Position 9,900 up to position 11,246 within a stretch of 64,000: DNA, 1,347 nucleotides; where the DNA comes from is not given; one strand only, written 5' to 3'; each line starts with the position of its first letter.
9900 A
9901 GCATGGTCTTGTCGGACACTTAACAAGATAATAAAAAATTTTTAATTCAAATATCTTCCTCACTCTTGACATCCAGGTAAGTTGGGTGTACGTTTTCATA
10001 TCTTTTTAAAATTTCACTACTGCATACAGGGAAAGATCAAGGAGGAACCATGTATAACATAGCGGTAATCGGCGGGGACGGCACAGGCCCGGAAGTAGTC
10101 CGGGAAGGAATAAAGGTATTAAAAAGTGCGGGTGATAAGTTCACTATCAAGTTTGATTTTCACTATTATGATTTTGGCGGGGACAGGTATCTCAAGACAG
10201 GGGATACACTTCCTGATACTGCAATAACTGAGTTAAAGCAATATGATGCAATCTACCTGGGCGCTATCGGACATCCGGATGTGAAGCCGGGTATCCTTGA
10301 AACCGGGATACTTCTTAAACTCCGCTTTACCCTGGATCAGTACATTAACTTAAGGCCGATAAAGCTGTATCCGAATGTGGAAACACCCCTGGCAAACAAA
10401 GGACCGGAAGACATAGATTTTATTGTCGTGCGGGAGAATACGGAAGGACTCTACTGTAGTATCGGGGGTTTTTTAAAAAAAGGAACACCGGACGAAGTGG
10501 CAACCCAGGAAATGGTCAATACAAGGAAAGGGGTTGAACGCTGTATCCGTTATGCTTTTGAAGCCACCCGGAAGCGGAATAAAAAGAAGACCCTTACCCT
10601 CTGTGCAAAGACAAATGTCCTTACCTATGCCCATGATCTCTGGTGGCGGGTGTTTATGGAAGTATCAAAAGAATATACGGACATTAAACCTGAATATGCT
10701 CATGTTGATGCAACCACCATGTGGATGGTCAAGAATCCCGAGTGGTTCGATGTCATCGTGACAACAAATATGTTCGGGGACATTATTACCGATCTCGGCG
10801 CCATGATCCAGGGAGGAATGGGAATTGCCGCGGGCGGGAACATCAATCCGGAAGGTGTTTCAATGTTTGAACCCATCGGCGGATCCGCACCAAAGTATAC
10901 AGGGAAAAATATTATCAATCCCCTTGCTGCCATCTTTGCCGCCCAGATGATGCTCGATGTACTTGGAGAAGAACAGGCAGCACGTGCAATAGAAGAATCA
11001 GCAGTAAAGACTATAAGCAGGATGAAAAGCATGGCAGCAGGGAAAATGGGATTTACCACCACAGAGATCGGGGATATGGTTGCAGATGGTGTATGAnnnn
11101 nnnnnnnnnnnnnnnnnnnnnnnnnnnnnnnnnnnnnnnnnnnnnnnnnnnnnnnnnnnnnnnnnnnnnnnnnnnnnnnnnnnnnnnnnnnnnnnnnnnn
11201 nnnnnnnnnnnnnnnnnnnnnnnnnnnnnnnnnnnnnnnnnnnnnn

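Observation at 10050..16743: Six translationally coupled genes: LeuB-family dehydrogenase → GT2 → methyltransferase → flippase-like → ArnT/PMT-like GT-C → 4Fe-4S protein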

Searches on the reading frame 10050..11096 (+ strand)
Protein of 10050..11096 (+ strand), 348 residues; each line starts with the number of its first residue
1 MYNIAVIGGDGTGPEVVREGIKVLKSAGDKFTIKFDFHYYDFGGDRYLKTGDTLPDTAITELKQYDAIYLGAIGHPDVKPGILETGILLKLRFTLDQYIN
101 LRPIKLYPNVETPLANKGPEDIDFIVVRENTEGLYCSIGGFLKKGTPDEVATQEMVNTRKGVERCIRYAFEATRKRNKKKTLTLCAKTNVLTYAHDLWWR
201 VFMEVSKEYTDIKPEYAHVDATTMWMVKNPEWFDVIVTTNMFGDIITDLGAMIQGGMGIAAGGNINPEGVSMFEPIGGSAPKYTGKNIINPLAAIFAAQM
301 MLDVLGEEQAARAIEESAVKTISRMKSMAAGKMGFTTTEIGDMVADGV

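Call 3: search_protein_families(library=pfam, proteins=[window:10050-11096:+], max_evalue=0.01)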
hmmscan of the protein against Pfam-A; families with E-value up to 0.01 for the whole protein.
window:10050-11096:+ (348 aa): 1 family
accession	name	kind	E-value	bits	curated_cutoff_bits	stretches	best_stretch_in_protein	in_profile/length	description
PF00180.25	Iso_dh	-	8.5e-92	308.5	27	1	3-343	1-347/348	Isocitrate/isopropylmalate dehydrogenase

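Call 4: search_protein_families(library=ncbifam, proteins=[window:10050-11096:+], max_evalue=0.01)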
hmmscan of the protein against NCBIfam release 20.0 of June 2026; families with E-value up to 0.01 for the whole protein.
window:10050-11096:+ (348 aa): 16 families
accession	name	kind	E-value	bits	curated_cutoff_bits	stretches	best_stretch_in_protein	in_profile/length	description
NF002898.0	PRK03437.1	equivalog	1.8e-156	520.7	393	1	2-346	5-343/347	3-isopropylmalate dehydrogenase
TIGR02089.1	TTC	equivalog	1.1e-106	356.8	470.4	1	2-346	4-350/352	tartrate dehydrogenase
NF006048.0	PRK08194.1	equivalog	4.6e-96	322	501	1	2-323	4-324/352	tartrate dehydrogenase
NF040626.1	AksF2_Meth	equivalog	1.3e-80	271.2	540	1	1-334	1-315/333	homoisocitrate dehydrogenase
TIGR02088.1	LEU3_arch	subfamily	5.8e-80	268.9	409.8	1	4-341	1-320/324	isopropylmalate/isohomocitrate dehydrogenases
TIGR00169.1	leuB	equivalog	5.2e-77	259.2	353.2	1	3-327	1-327/349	3-isopropylmalate dehydrogenase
NF040619.1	AksF_Meth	equivalog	4e-73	246.4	500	1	2-342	2-341/343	homoisocitrate dehydrogenase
NF006529.0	PRK08997.1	equivalog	2e-68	230.9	510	1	3-335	5-321/335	isocitrate dehydrogenase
NF006673.0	PRK09222.1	equivalog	8.5e-66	222.9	509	1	3-323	6-310/482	NADP-dependent isocitrate dehydrogenase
TIGR00175.1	mito_nad_idh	equivalog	4.4e-55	187.2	432.4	1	2-338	4-323/334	isocitrate dehydrogenase (NAD(+))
TIGR02924.1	ICDH_alpha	equivalog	6.5e-54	183.7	561.35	1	3-323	2-306/473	isocitrate dehydrogenase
NF040855.1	iso_homocit_dh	equivalog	2.2e-53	181.7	680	1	1-328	1-298/345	isocitrate--homoisocitrate dehydrogenase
TIGR00183.1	prok_nadp_idh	equivalog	3.4e-38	131.5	567.3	2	226-324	289-386/417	isocitrate dehydrogenase (NADP(+))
NF005425.0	PRK07006.1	equivalog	2e-37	129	490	2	219-324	282-386/416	NADP-dependent isocitrate dehydrogenase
NF005036.0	PRK06451.1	equivalog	1.3e-36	126.3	484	2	223-326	279-381/412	NADP-dependent isocitrate dehydrogenase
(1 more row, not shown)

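Call 12: find_encoding_contigs(protein=window:10050-11096:+, flank=10000, max_places=6)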
Protein window:10050-11096:+ (348 aa): no gene with exactly this product is on record in the collection.

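Call 14: find_homologous_proteins(query=window:10050-11096:+, max_evalue=1e-30)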
Query window:10050-11096:+ (348 aa): 8000 proteins with E <= 1e-30 among 8000 candidates; the best 120 are listed.
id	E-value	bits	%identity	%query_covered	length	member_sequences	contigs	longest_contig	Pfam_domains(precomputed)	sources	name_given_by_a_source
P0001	7.7e-234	793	100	100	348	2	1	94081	PF00180.26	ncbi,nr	ncbi:MAG: 3-isopropylmalate dehydrogenase [Spirochaetales bacterium]|nr:3-isopropylmalate dehydrogen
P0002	2.8e-208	709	88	100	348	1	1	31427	PF00180.26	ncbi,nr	ncbi:MAG: 3-isopropylmalate dehydrogenase [Spirochaetales bacterium]|nr:3-isopropylmalate dehydrogen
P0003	6.3e-207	705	87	100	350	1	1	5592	PF00180.26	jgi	jgi:3-isopropylmalate dehydrogenase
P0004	3.6e-204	696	86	100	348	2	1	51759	PF00180.26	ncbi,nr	ncbi:MAG: 3-isopropylmalate dehydrogenase [Spirochaetales bacterium]|nr:3-isopropylmalate dehydrogen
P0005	2.8e-202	689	86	100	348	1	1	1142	PF00180.26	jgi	jgi:3-isopropylmalate dehydrogenase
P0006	1.6e-193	661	81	100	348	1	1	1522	PF00180.26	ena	-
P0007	6.3e-193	659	83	100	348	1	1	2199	PF00180.26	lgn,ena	-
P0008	3.9e-192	656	82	100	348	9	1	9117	PF00180.26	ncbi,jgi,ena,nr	ncbi:MAG: 3-isopropylmalate dehydrogenase [Spirochaetes bacterium]|nr:MAG: 3-isopropylmalate dehydro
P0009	1.1e-190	651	82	100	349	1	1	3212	PF00180.26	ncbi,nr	ncbi:MAG: 3-isopropylmalate dehydrogenase [Spirochaetales bacterium]|nr:3-isopropylmalate dehydrogen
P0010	2.9e-190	650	82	100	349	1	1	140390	PF00180.26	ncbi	-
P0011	2.2e-189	647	80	100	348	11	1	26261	PF00180.26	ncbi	-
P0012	3.4e-189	646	81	100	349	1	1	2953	PF00180.26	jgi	jgi:3-isopropylmalate dehydrogenase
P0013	7.8e-189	645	80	100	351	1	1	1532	PF00180.26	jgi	jgi:3-isopropylmalate dehydrogenase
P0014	7.9e-189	645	80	100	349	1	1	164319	PF00180.26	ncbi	-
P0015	1.5e-188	644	80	100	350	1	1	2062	PF00180.26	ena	-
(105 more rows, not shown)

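Call 15: find_related_loci(query=window:10050-11096:+, collection=genome_contigs, flank=10000)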
Query window:10050-11096:+ (348 aa) in genome_contigs; peptide patterns used: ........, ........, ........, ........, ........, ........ (x = any residue, [..] = any of these).
600 stretches matched a pattern (row limit reached: there are more); 598 encode a relative of the query (tblastn E <= 1e-3); the best 80 are kept; 80 distinct loci.
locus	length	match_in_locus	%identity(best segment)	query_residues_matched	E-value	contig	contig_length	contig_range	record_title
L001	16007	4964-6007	80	1-348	0e+0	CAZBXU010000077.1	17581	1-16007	MAG TPA_asm: uncultured Spirochaetaceae bacterium isolate SRP214966_co5_300 genome assembly, contig: NODE_2665_length_17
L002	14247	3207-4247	78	2-348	0e+0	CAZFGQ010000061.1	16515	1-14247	MAG TPA_asm: uncultured Spirochaetota bacterium isolate binchicken_co19_489 genome assembly, contig: NODE_5664_length_16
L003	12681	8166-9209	78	1-348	0e+0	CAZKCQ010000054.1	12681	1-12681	MAG TPA_asm: uncultured Spirochaetaceae bacterium isolate binchicken_co129_599 genome assembly, contig: NODE_15352_lengt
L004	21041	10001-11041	78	2-348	0e+0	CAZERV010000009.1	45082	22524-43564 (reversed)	MAG TPA_asm: uncultured Spirochaetaceae bacterium isolate binchicken_co136_132 genome assembly, contig: NODE_383_length_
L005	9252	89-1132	77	1-348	0e+0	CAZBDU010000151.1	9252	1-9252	MAG TPA_asm: uncultured Spirochaetaceae bacterium isolate binchicken_co178_265 genome assembly, contig: NODE_8971_length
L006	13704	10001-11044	76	1-348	0e+0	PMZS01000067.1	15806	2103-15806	MAG: Spirochaetaceae bacterium isolate fen_1364 73.20110800_E3D.78_contig_46493, whole genome shotgun sequence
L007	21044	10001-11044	75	1-348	0e+0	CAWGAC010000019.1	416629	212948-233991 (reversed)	MAG: uncultured Spirochaetota bacterium isolate MFD04408.bin.2.124 genome assembly, contig: contig_44740, whole genome s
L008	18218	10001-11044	76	2-348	0e+0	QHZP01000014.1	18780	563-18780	MAG: Acidobacteria bacterium isolate gp11 AA58 14_1009_16_40cm_scaffold_9097_curated, whole genome shotgun sequence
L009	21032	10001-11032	78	1-344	0e+0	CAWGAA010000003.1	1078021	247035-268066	MAG: uncultured Spirochaetota bacterium isolate MFD04408.bin.1.18 genome assembly, contig: contig_36359, whole genome sh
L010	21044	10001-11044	76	2-348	2e-180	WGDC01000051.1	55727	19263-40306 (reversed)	MAG: Deltaproteobacteria bacterium isolate S145_26 k151_26292, whole genome shotgun sequence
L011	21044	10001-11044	73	1-348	1e-179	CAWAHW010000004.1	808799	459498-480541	MAG: uncultured Spirochaetota bacterium isolate MFD01476.bin.1.137 genome assembly, contig: contig_19338, whole genome s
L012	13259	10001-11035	75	2-345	2e-179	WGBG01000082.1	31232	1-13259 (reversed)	MAG: Deltaproteobacteria bacterium isolate S144_17 k151_269942, whole genome shotgun sequence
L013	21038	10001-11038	74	1-345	5e-179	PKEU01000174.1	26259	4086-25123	MAG: bacterium isolate RSA8 c_000000000373, whole genome shotgun sequence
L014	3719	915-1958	74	2-348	0e+0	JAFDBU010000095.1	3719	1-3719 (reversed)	MAG: Deltaproteobacteria bacterium isolate MB1D_Bin_5 MB1D_Bin_5_MB1D_0306_000001207505, whole genome shotgun sequence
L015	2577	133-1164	75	2-344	0e+0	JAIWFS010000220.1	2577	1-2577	MAG: archaeon isolate JL_RS_05_5 NODE_25181_length_2577_cov_0.855510, whole genome shotgun sequence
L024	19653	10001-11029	74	2-344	5e-176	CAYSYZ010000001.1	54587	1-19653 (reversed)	MAG TPA_asm: uncultured Desulfovibrionales bacterium isolate binchicken_co327_82 genome assembly, contig: NODE_45_length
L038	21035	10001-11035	72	1-344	4e-173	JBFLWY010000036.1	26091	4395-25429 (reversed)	MAG: Bacillota bacterium isolate MAG044 MAG044_36, whole genome shotgun sequence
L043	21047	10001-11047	70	1-348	8e-172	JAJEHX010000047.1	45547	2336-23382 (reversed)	MAG: Candidatus Latescibacterota bacterium isolate p16x63bins.21 k141_260706, whole genome shotgun sequence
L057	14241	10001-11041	71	1-346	7e-171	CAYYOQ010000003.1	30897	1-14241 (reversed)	MAG TPA_asm: uncultured Thermodesulfobacteriota bacterium isolate binchicken_co33_371 genome assembly, contig: NODE_1275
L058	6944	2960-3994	73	2-345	1e-171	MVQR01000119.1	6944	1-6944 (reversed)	MAG: Syntrophus sp. PtaB.Bin001 A4E66_contig000119, whole genome shotgun sequence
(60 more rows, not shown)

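Call 21: search_protein_families(library=pfam, proteins=[L024:9461-9967:+, L024:8190-9464:+, L058:4275-5825:+, L024:11083-12108:+, L043:7365-8360:+, L038:16362-16874:+, L057:2263-3972:+], max_evalue=0.00001)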
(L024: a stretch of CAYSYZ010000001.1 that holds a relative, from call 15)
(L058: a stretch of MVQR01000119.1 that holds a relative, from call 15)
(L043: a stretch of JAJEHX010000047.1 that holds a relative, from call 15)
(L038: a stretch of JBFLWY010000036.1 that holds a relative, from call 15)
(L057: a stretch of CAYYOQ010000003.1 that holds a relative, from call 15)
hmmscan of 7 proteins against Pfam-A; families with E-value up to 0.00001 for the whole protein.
L024:9461-9967:+ (168 aa): 1 family
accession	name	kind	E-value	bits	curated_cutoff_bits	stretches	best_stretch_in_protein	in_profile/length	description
PF00694.25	Aconitase_C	-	7.1e-20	72.1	22.8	1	45-107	66-129/131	Aconitase C-terminal domain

L024:8190-9464:+ (424 aa): 1 family
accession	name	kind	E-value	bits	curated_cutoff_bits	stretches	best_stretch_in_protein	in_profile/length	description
PF00330.25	Aconitase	-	2.4e-101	340.5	28.7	2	20-286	12-305/463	Aconitase family (aconitate hydratase)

L058:4275-5825:+ (516 aa): 3 families
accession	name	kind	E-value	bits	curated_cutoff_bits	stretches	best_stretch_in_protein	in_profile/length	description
PF00682.25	HMGL-like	-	2.4e-96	322.6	29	1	7-275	1-259/260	HMGL-like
PF08502.15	LeuA_dimer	-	4.9e-38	130.4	24.9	1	373-501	2-130/131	LeuA allosteric (dimerisation) domain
PF22617.1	HCS_D2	-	1.4e-29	102.7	27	1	290-371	1-82/82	Homocitrate synthase post-HMGL domain-like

L024:11083-12108:+ (341 aa): 2 families
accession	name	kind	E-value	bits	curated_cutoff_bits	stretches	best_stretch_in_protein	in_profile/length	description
PF02774.23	Semialdhyde_dhC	-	7e-58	196.2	26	1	143-323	1-184/184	Semialdehyde dehydrogenase, dimerisation domain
PF01118.30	Semialdhyde_dh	-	2.1e-35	122.2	26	1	8-121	1-119/121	Semialdehyde dehydrogenase, NAD binding domain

L043:7365-8360:+ (331 aa): 4 families
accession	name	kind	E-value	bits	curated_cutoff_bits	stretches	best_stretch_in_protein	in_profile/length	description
PF07991.19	KARI_N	-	1.4e-74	249.6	20.6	1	15-177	2-165/165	Acetohydroxy acid isomeroreductase, NADPH-binding domain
PF01450.25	KARI_C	-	2.7e-66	222.7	29.1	1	183-326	1-144/144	Ketol-acid reductoisomerase, C-terminal domain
PF02826.25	2-Hacid_dh_C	-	4.6e-06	26.6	25.1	1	15-81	34-100/178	D-isomer specific 2-hydroxyacid dehydrogenase, NAD binding domain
PF00670.27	AdoHcyase_NAD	-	8.9e-06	26.3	27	0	14-77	20-83/162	S-adenosyl-L-homocysteine hydrolase, NAD binding domain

L038:16362-16874:+ (170 aa): 5 families
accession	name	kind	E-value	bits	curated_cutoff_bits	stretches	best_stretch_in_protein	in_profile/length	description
PF10369.15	ALS_ss_C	-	1.3e-31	108.8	23.2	1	84-157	1-74/74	Small subunit of acetolactate synthase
PF22629.2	ACT_AHAS_ss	-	1.1e-28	99.6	27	1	5-72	1-67/67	AHAS small subunit-like ACT domain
PF13710.12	ACT_5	-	5.2e-20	71.5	27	1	11-73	1-62/62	ACT domain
PF01842.31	ACT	-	6e-17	61.5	27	1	3-68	1-65/66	ACT domain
PF13291.12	ACT_4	-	7.4e-06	27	27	0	4-74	8-79/80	ACT domain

L057:2263-3972:+ (569 aa): 3 families
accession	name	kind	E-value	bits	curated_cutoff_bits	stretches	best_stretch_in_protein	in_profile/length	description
PF02775.26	TPP_enzyme_C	-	1.2e-57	194.3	21.9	1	398-544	2-150/151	Thiamine pyrophosphate enzyme, C-terminal TPP binding domain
PF00205.28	TPP_enzyme_M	-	3e-53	179.6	30.4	1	201-334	2-136/137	Thiamine pyrophosphate enzyme, central domain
PF02776.23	TPP_enzyme_N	-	1.4e-41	141.5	26.8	1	11-126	2-118/119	Thiamine pyrophosphate enzyme, N-terminal TPP binding domain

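Call 23: find_encoding_contigs(protein=P0002, flank=10000, max_places=3)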
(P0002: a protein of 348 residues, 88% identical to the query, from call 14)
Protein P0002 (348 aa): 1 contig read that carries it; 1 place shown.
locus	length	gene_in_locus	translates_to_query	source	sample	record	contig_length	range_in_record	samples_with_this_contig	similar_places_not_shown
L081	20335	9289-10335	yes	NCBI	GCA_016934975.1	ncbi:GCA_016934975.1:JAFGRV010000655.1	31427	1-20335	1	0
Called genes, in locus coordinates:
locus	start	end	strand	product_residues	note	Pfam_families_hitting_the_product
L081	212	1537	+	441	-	-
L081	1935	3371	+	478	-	PF02397:Bac_transf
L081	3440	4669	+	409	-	-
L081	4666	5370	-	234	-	-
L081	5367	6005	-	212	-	PF01300:Sua5_yciO_yrdC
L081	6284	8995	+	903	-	PF00532:Peripla_BP_1, PF13407:Peripla_BP_4, PF13377:Peripla_BP_3, PF02518:HATPase_c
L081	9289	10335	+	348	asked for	PF00180:Iso_dh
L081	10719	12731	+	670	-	PF00942:CBM_3, PF00150:Cellulase, PF00404:Dockerin_1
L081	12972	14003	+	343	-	-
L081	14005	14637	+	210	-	-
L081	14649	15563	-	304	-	-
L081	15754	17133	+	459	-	PF00672:HAMP, PF13487:HD_5, PF01966:HD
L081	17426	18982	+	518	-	PF00072:Response_reg, PF07228:SpoIIE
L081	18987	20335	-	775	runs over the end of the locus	PF00027:cNMP_binding, PF00871:Acetate_kinase, PF06130:PTAC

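Call 24: find_encoding_contigs(protein=P0004, flank=10000, max_places=3)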
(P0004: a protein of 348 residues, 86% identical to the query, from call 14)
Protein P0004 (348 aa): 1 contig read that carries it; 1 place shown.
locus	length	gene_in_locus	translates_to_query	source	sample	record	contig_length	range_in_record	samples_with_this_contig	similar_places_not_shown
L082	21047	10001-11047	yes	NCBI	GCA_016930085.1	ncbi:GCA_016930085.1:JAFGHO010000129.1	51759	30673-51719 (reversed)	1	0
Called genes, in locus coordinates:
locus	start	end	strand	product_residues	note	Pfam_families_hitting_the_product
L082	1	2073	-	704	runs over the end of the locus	PF00754:F5_F8_type_C, PF22633:F5_F8_type_C_2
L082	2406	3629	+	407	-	PF04087:DUF389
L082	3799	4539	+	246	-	PF13852:DUF4197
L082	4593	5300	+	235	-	PF18306:LDcluster4, PF03641:Lysine_decarbox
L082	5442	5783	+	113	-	PF05099:TerB (weak)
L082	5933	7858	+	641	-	PF13520:AA_permease_2, PF00324:AA_permease, PF00359:PTS_EIIA_2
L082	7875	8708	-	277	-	-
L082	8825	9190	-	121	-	PF00072:Response_reg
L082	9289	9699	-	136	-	PF13453:Zn_ribbon_TFIIB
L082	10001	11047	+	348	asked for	PF00180:Iso_dh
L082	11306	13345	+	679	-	PF00942:CBM_3, PF00150:Cellulase, PF00404:Dockerin_1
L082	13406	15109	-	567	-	PF01656:CbiA, PF02374:ArsA_ATPase (weak), PF10609:ParA, PF13614:AAA_31, PF20720:nSTAND3 (weak)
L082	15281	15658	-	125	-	PF07238:PilZ (weak)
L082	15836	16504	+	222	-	-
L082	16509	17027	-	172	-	PF00293:NUDIX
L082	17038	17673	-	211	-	PF01300:Sua5_yciO_yrdC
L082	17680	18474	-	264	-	PF01791:DeoC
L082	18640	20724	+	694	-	PF04015:DUF362, PF06452:CBM9_1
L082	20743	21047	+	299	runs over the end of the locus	PF03773:ArsP_1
